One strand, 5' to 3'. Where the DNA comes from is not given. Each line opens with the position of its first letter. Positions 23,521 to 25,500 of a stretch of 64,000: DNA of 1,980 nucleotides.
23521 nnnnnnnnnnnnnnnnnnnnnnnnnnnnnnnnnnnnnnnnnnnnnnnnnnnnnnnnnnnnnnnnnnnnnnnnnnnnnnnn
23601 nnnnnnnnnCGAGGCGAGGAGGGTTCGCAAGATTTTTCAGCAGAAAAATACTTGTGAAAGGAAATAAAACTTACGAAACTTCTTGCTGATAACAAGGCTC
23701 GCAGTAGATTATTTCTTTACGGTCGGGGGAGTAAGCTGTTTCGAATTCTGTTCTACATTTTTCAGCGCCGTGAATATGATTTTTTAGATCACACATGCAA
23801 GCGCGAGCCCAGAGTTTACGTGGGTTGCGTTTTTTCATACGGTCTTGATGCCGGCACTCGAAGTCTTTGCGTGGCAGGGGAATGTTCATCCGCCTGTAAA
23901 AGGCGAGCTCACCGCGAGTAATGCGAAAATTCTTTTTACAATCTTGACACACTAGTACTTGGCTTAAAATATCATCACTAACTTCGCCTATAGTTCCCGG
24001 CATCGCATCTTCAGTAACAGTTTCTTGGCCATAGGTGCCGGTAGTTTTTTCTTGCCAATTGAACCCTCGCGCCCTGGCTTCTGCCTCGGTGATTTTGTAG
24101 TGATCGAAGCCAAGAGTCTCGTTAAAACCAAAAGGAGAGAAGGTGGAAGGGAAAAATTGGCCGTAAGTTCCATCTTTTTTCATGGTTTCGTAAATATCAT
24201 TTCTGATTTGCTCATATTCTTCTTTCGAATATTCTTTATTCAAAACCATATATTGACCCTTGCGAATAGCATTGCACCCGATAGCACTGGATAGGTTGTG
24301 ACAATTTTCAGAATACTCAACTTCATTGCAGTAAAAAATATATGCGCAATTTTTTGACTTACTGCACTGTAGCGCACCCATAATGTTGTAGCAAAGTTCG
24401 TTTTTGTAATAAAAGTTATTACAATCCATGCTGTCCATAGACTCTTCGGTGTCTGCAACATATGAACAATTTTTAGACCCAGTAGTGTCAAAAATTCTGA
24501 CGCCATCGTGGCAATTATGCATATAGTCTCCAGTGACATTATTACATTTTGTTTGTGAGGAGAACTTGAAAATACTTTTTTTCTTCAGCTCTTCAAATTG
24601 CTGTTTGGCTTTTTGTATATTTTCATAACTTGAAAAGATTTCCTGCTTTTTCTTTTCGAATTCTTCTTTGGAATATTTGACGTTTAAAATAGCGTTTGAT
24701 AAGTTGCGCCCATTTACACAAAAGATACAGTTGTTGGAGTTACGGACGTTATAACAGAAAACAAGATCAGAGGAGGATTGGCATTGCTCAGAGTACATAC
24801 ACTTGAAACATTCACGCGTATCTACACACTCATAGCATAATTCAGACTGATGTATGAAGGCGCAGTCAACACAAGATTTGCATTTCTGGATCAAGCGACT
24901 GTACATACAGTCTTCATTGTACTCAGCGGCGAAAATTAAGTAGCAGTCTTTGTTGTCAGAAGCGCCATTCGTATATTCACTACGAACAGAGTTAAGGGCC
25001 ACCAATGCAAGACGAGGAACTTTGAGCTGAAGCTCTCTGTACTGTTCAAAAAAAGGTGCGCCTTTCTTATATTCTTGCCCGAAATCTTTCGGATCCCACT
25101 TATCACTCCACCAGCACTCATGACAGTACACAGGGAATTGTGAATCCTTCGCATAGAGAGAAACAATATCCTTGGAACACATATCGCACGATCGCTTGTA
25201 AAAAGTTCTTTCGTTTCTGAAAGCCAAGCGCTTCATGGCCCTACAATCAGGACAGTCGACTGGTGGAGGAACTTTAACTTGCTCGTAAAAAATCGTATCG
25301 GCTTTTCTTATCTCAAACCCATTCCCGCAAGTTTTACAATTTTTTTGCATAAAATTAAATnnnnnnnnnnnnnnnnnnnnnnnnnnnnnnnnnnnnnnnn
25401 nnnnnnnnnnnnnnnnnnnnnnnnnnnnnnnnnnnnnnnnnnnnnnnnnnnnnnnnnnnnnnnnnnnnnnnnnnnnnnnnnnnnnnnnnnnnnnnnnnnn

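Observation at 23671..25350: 559-aa cytoplasmic protein with ~60 cysteines, duplicated terminal zinc ribbons and a central array of Cys repeats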

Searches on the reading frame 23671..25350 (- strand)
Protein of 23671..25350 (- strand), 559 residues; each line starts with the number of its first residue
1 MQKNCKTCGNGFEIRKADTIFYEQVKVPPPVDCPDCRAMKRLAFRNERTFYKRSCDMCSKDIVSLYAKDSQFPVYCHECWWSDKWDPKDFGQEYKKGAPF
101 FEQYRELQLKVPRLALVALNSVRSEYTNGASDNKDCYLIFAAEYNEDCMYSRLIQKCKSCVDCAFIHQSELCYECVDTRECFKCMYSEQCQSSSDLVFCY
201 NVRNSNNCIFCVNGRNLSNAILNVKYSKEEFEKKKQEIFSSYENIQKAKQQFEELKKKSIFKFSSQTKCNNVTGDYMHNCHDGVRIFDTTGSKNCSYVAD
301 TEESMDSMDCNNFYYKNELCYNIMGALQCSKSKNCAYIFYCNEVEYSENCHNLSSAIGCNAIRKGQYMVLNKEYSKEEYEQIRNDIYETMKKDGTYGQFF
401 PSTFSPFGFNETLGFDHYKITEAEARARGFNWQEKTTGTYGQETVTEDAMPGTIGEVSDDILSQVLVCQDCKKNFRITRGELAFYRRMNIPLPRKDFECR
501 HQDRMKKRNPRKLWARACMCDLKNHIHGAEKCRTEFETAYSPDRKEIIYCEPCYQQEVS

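Call 4: search_protein_families(library=pfam, proteins=[window:23671-25350:-], max_evalue=10)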
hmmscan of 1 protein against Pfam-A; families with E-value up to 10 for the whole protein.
window:23671-25350:- (559 aa): 5 families
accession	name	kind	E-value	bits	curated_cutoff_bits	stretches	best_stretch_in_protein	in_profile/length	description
PF03966.22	Trm112p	-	0.081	13.3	22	1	458-480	18-40/40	Trm112p-like protein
PF14550.11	Peptidase_S78_2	-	0.14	12.6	24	1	348-389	74-115/126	Putative phage serine protease XkdF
PF17387.8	Glyco_hydro_59M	-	0.27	11.9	28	1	188-260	34-106/116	Glycosyl hydrolase family 59 central domain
PF04303.18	PrpF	-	0.33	10.3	27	1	342-365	85-108/371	PrpF protein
PF21609.2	Toxofilin-like_dom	-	1.6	9.2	27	1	239-269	41-71/84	Toxofilin-like domain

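Call 5: search_protein_families(library=ncbifam, proteins=[window:23671-25350:-], max_evalue=10)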
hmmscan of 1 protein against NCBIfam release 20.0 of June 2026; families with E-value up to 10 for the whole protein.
window:23671-25350:- (559 aa): 0 families

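Call 6: find_homologous_proteins(query=window:23671-25350:-)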
Query window:23671-25350:- (559 aa): 6624 proteins with E <= 0.001 among 8000 candidates; the best 120 are listed.
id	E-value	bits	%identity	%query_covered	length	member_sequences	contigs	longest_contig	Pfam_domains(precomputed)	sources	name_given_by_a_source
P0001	0.0e+0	1322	100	100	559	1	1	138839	-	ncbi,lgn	-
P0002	0.0e+0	1076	80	99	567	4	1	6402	-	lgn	-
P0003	0.0e+0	1074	80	99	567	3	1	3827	-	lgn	-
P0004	0.0e+0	1068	79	100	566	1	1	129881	-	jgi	jgi:hypothetical protein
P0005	0.0e+0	1058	77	100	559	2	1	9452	-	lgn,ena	-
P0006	0.0e+0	1055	77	100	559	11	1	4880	-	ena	-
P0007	0.0e+0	1033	76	100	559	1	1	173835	-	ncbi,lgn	-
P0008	0.0e+0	1031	76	100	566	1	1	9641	-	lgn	-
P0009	0.0e+0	1031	76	100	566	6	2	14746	-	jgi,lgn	jgi:hypothetical protein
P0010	0.0e+0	1026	74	100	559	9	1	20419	-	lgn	-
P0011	0.0e+0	1024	75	99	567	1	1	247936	-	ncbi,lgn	-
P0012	0.0e+0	1022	75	100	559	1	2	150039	-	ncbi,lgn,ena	-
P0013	0.0e+0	1022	77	100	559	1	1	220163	-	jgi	jgi:hypothetical protein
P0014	2.6e-298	1009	74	100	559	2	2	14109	-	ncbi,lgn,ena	-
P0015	3.7e-297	1005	74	100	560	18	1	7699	-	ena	-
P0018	1.5e-296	1003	74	100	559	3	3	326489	-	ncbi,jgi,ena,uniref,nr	ncbi:hypothetical protein A2917_03205 [Candidatus Nomurabacteria bacterium RIFCSPLOWO2_01_FULL_42_17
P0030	9.8e-290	980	72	100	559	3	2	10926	-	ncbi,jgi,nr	ncbi:MAG TPA: hypothetical protein VGO21_03035 [Candidatus Paceibacterota bacterium]|jgi:ERCC4-type 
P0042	1.9e-279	946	71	100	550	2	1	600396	-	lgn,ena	-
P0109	5.5e-250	849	63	100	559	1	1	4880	PF13451.13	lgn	-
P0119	1.4e-247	841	62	100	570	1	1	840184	-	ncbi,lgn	-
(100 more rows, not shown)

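Call 7: search_solved_structures(query=window:23671-25350:-, max_evalue=10)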
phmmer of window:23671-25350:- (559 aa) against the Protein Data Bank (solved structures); distinct sequences matched with E-value up to 10: 1.
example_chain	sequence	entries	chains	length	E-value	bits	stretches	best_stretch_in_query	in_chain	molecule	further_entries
1qqk_A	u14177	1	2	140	0.35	12.7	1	100-155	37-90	FIBROBLAST GROWTH FACTOR 7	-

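Call 17: find_encoding_contigs(protein=P0119, flank=6000, max_places=2)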
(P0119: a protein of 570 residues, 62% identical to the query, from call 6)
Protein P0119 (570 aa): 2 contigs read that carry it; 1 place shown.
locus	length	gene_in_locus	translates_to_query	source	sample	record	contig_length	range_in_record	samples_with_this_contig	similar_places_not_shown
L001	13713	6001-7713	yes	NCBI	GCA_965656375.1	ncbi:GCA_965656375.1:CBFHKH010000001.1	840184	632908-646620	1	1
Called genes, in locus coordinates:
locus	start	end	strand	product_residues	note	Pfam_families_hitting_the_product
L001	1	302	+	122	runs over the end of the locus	PF01258:zf-dskA_traR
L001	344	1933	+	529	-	PF13541:ChlI, PF01078:Mg_chelatase, PF07728:AAA_5, PF00493:MCM (weak), PF13335:Mg_chelatase_C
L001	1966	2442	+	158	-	-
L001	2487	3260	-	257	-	PF01978:TrmB, PF09339:HTH_IclR (weak)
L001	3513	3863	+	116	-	-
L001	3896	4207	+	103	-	-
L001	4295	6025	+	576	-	-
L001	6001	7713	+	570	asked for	-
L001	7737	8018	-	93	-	-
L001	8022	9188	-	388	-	PF01476:LysM, PF23473:LysM3_LYK4_5 (faint), PF01476:LysM, PF01551:Peptidase_M23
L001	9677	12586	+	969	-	-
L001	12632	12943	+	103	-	PF18908:DUF5663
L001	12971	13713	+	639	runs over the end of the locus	PF00580:UvrD-helicase, PF13245:AAA_19, PF13604:AAA_30 (faint), PF01443:Viral_helicase1 (faint), PF13087:AAA_12 (faint), PF13361:UvrD_C, PF13538:UvrD_C_2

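Call 18: find_encoding_contigs(protein=P0042, flank=6000, max_places=2)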
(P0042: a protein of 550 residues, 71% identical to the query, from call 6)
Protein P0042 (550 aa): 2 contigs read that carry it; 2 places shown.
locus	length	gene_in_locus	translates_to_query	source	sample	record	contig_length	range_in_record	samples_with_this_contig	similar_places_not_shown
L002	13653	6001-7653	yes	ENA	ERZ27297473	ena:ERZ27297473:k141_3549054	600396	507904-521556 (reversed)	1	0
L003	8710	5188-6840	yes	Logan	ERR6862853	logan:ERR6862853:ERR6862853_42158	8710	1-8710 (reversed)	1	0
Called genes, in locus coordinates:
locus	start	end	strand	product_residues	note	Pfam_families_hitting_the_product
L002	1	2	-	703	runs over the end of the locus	PF01138:RNase_PH, PF03725:RNase_PH_C (faint), PF01138:RNase_PH, PF00013:KH_1, PF00575:S1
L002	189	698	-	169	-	PF01936:NYN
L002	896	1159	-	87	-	PF00312:Ribosomal_S15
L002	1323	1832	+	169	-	-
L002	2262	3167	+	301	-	PF02899:Phage_int_SAM_1, PF13102:Phage_int_SAM_5 (weak), PF13495:Phage_int_SAM_4, PF00589:Phage_integrase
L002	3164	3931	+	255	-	PF03372:Exo_endo_phos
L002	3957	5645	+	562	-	PF00999:Na_H_Exchanger, PF02254:TrkA_N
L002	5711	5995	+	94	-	PF00708:Acylphosphatase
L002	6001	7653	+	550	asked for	-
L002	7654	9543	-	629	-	PF01743:PolyA_pol, PF01966:HD (faint), PF12627:PolyA_pol_RNAbd, PF13735:tRNA_NucTran2_2 (weak)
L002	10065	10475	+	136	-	PF02021:UPF0102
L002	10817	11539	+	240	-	PF02535:Zip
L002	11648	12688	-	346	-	PF23446:LysM1_NFP_LYK (faint), PF01476:LysM, PF23473:LysM3_LYK4_5 (weak), PF01476:LysM, PF01551:Peptidase_M23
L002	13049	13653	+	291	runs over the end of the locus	PF01551:Peptidase_M23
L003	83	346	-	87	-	PF00312:Ribosomal_S15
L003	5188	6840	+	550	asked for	-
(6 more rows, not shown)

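Call 19: find_encoding_contigs(protein=P0018, flank=6000, max_places=2)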
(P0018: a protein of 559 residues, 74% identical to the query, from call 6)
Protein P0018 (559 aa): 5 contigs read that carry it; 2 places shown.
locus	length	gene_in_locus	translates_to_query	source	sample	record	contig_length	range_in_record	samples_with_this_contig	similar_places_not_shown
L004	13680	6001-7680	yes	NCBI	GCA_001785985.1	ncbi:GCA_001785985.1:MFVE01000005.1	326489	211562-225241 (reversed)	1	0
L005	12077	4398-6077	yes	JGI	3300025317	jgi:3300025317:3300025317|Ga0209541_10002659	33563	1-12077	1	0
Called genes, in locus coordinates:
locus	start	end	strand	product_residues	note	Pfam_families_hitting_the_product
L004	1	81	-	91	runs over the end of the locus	PF15738:YafQ_toxin, PF05016:ParE_toxin (weak)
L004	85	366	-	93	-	-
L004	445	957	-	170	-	PF01936:NYN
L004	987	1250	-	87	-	PF00312:Ribosomal_S15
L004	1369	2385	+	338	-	PF02899:Phage_int_SAM_1, PF13102:Phage_int_SAM_5 (weak), PF13495:Phage_int_SAM_4, PF00589:Phage_integrase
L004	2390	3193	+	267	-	PF03372:Exo_endo_phos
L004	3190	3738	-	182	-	-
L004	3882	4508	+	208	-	PF06736:TMEM175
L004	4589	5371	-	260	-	PF01978:TrmB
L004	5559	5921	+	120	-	-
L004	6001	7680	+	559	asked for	-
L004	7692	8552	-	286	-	PF01551:Peptidase_M23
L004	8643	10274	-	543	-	PF01743:PolyA_pol, PF12627:PolyA_pol_RNAbd, PF01966:HD, PF13735:tRNA_NucTran2_2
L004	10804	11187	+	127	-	PF02021:UPF0102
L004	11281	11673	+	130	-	-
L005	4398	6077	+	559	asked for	-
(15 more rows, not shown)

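Call 20: predict_structure(alignment_id=A1)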
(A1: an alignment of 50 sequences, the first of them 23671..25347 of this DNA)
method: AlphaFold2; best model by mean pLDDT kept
length: 558 residues; sequences in the alignment: 50
mean_pLDDT: 62.7   pTM: 0.54
mean pLDDT of the five models: 62.7, 62.0, 56.2, 55.7, 54.8
residues with pLDDT >= 90: 51; 70-90: 216; 50-70: 117; < 50: 174
segments of 3 or more residues with pLDDT < 50: 116-205, 263-329, 337-339, 437-442, 507-511
pLDDT, mean of each block of 10 residues (from residue 1): 84 74 74 78 68 84 76 84 89 91 91 57 32 29 27 25 25 30 36 45 50 59 77 79 75 70 39 33 31 31 34 27 34 52 71 82 86 95 92 83 82 74 90 58 56 77 65 63 72 63 49 74 83 71 71 69
secondary structure, 60 per line:
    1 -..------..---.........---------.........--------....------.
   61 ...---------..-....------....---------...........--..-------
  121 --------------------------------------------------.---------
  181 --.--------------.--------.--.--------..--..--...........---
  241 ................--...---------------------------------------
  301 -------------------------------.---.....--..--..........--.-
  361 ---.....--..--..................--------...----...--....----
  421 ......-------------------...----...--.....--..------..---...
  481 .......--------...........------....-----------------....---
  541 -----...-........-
elements in order: H15-23 H33-41 E50-53 E60-63 H76-79 H86-89 H99-109 H227-237 H241-256 E259-261 E336-340 E347-356 E364-368 H375-392 H413-416 H421-426 H458-462 H478-487 H496-506 E513-516 E534-537 E546-548 H550-557

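Call 21: search_protein_representatives(alignment_id=A1)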
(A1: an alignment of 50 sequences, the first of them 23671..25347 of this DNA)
Query: 50 sequences, 560 profile positions. Proteins with E-value up to 0.001 (for the whole library): 4260; up to 1e-10: 3225; up to 1e-30: 1833. The best 150 are listed.
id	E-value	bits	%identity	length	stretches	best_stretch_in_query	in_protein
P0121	5.2e-279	943.4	-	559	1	2-560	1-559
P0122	1.8e-247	839.3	-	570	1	5-559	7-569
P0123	1.7e-181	621.5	-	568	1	2-560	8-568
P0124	2.7e-179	614.3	-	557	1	5-560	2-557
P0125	4.3e-171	587.2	-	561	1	4-559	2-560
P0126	4.7e-171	587.0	-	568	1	3-560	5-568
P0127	3.1e-166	571.1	-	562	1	5-559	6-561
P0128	2.9e-163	561.3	-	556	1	5-560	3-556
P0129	1.1e-162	559.4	-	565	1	4-559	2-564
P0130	1.6e-161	555.6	-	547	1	1-559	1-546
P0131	2.7e-161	554.8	-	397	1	2-390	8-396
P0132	5.9e-159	547.1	-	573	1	4-559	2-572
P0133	1.5e-156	539.2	-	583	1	3-559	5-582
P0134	2.8e-155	535.0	-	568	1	5-559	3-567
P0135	7.5e-155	533.6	-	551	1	5-560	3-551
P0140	2.9e-153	528.3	-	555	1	2-559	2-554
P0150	7.2e-151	520.4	-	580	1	3-559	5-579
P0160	2.3e-147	508.8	-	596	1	4-560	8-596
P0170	2.0e-144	499.1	-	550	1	5-560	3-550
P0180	9.4e-143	493.6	-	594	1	3-560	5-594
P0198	8.8e-138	477.2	-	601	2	2-393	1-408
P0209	9.0e-137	473.9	-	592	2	3-471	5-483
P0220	3.3e-135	468.7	-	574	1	1-559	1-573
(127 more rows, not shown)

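Call 29: search_protein_families(library=pfam, alignment_id=A1, max_evalue=0.01)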
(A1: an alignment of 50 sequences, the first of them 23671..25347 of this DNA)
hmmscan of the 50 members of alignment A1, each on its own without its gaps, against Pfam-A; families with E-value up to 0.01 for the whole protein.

A. member 1, window:23671-25347:- (558 aa): 0 families

B. families by the number of members that match (of 50 scanned): 8 families
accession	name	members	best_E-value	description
PF13451.12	zf_Tbcl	18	5.4e-06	Probable treble clef domain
PF23477.1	zf_Tbcl_2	7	2.2e-05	Probable treble clef zinc finger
PF08634.16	Pet127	3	0.0015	Mitochondrial protein Pet127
PF07583.16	PSCyt2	1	0.0011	Protein of unknown function (DUF1549)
PF25206.1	DUF7836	1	0.0012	Domain of unknown function (DUF7836)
PF21344.3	Zn_ribbon_LysW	1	0.0012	Alpha-aminoadipate carrier protein LysW-like, globular domain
PF10368.14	YkyA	1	0.0068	Putative cell-wall binding lipoprotein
PF03966.22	Trm112p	1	0.0081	Trm112p-like protein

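Call 31: find_related_loci(query=A1, collection=genome_contigs, flank=6000)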
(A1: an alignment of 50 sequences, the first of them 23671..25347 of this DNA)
Query A1 (558 aa) in genome_contigs; peptide patterns used: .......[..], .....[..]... (x = any residue, [..] = any of these).
600 stretches matched a pattern (row limit reached: there are more); 572 encode a relative of the query (tblastn E <= 1e-3); the best 80 are kept; 79 distinct loci.
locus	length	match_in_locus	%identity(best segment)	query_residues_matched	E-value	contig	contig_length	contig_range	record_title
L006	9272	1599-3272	80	4-558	0e+0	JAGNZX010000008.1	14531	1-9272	MAG: Candidatus Paceibacterota bacterium isolate Go_Eff_bin_87 Go_Eff_8496_length_14531_cov_7.819078, whole genome shotg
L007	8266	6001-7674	77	1-558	0e+0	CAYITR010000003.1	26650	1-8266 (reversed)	MAG TPA_asm: uncultured Candidatus Saccharibacteria bacterium isolate ERP119705_co7_426 genome assembly, contig: NODE_14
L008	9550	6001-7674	73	1-558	0e+0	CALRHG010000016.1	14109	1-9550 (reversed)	MAG: Candidatus Nomurabacteria bacterium isolate MaH-09apr19-135 genome assembly, contig: MaH-09apr19-C10738, whole geno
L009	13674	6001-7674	76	1-558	0e+0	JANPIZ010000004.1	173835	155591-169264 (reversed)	MAG: Candidatus Nomurabacteria bacterium isolate VAR_61_metabat_48 VAR_61_k141_3160166, whole genome shotgun sequence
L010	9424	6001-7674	72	1-558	0e+0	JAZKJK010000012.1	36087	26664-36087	MAG: Patescibacteria group bacterium isolate ADI_DC_SW_02_SPN_11032020-bin106_1 DCSW02SPN_B106_1_000000000012, whole gen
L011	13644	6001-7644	74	1-557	0e+0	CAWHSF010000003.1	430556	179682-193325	MAG: Candidatus Nomurabacteria bacterium isolate MFD05512.bin.2.35 genome assembly, contig: contig_5793, whole genome sh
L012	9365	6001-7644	72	1-557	0e+0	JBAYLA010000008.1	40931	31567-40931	MAG: Candidatus Paceibacterota bacterium isolate SO_2016_GW1_92 scaffold01797_OW334_2016, whole genome shotgun sequence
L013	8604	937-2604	71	2-558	0e+0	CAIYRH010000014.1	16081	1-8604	Candidatus Staskawiczbacteria bacterium isolate AlinenLipids_bin-9095 genome assembly, contig: bin-9095:14/18, whole gen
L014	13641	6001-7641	70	2-557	0e+0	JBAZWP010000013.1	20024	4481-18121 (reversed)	MAG: Candidatus Paceibacterota bacterium isolate SO_2017_GW1_35 NODE_10403_length_20024_cov_1.137307_OW334_2017, whole g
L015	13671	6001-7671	71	1-557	0e+0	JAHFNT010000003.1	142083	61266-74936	MAG: Candidatus Nomurabacteria bacterium isolate nzgw487 NODE_86_length_142084_cov_5.254933, whole genome shotgun sequen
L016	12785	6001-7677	67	1-557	0e+0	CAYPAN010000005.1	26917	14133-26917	MAG TPA_asm: uncultured Candidatus Saccharibacteria bacterium isolate binchicken_co241_293 genome assembly, contig: NODE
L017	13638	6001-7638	63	1-557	0e+0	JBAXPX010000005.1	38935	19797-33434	MAG: bacterium isolate ELA542 MAG542_5, whole genome shotgun sequence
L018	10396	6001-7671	65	4-558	0e+0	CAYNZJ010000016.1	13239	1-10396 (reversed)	MAG TPA_asm: uncultured Candidatus Saccharibacteria bacterium isolate SRP219642_co9_61 genome assembly, contig: NODE_322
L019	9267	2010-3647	64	1-557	0e+0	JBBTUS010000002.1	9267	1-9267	MAG: Patescibacteria group bacterium isolate H41-bin087_1 H41_bin087_1_000000000002, whole genome shotgun sequence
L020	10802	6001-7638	63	4-557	0e+0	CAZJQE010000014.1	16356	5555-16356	MAG TPA_asm: uncultured Candidatus Saccharibacteria bacterium isolate SRP142039_co1_386 genome assembly, contig: NODE_27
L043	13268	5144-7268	52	2-558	0e+0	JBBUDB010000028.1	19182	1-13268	MAG: Patescibacteria group bacterium isolate H51-bin005_1 H51_bin005_1_000000000028, whole genome shotgun sequence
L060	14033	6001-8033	39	4-557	2e-141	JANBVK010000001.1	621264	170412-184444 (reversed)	MAG: Patescibacteria group bacterium isolate AMOR_Bin_147 NODE_1_length_621264_cov_13.613588, whole genome shotgun seque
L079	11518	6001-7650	40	2-557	2e-138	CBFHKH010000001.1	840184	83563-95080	MAG: Minisyncoccia bacterium isolate AGTU_16_bin_21_orig genome assembly, contig: AGTU_16_bin_21_orig_AGTU_16_c_00000000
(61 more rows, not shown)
